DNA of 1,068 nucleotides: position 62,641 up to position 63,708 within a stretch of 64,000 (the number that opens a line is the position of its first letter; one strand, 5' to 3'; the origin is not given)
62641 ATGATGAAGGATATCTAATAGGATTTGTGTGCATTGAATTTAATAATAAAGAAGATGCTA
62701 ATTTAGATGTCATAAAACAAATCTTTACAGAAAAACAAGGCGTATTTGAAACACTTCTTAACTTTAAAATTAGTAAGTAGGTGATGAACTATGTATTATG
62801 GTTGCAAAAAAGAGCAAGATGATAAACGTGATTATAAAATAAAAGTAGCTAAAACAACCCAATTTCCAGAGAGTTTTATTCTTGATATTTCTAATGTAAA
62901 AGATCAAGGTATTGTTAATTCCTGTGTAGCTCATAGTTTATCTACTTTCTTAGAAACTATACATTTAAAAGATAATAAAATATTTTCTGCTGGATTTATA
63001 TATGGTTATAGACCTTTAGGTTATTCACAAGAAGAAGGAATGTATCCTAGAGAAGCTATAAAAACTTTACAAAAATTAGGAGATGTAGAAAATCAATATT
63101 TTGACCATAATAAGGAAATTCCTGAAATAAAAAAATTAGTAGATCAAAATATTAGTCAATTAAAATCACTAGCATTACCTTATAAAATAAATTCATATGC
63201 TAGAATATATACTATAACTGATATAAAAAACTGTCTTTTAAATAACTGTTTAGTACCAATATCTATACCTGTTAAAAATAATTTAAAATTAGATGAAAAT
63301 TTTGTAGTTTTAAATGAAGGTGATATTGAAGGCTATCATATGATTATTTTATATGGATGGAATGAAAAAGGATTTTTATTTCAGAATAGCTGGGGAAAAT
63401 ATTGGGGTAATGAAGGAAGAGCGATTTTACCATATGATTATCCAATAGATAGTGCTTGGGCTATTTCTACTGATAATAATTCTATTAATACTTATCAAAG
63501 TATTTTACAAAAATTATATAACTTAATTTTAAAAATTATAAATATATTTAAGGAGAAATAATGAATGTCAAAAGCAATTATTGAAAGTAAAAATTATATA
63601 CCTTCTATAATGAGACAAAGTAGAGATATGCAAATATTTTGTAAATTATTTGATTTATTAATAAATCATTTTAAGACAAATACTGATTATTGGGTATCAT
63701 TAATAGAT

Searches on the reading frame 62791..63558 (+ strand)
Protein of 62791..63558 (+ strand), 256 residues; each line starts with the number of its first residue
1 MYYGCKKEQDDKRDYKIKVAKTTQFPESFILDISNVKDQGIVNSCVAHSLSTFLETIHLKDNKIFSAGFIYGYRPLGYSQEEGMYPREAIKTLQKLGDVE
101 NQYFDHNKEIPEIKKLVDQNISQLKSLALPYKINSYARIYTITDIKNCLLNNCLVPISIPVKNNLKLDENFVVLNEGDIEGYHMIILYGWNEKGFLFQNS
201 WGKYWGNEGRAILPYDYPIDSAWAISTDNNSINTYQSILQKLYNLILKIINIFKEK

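Call 56: find_encoding_contigs(protein=window:62791-63558:+, flank=10000, max_places=2)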
Protein window:62791-63558:+ (256 aa): 23 contigs read that carry it; 2 places shown.
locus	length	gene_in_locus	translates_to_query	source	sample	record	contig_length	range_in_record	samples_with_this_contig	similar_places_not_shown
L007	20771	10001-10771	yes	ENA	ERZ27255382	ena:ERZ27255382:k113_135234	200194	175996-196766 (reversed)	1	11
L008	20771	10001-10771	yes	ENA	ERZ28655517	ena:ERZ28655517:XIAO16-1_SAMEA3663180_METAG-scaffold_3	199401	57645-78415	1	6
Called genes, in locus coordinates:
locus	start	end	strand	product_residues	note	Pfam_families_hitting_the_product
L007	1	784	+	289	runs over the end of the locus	-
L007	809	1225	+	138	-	-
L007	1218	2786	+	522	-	-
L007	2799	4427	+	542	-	PF01551:Peptidase_M23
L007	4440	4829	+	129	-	PF04965:GPW_gp25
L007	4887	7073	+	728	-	-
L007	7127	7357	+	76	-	-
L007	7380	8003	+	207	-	-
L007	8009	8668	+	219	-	-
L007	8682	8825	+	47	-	-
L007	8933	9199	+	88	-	-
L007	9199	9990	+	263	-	-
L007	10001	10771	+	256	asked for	PF00112:Peptidase_C1 (weak)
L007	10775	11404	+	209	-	-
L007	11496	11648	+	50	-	-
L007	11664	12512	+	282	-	-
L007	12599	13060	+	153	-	-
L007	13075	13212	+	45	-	-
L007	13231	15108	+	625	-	PF07230:Portal_T4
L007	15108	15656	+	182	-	PF00265:TK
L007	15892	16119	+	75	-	-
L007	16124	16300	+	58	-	-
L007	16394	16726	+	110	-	-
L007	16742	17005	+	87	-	PF13619:KTSC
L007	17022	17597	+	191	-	-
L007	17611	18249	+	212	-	-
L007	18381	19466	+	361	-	PF02739:5_3_exonuc_N, PF01367:5_3_exonuc (weak)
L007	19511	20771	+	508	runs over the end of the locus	-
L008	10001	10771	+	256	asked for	PF00112:Peptidase_C1 (weak)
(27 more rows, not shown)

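Call 67: find_related_loci(query=L007:19511-20770:+, collection=viral_contigs, flank=10000)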
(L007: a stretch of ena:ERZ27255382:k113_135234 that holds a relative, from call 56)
Query L007:19511-20770:+ (420 aa) in viral_contigs; peptide patterns used: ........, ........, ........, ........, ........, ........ (x = any residue, [..] = any of these).
11 stretches matched a pattern, but none encodes a relative of the query by tblastn (E <= 1e-3).
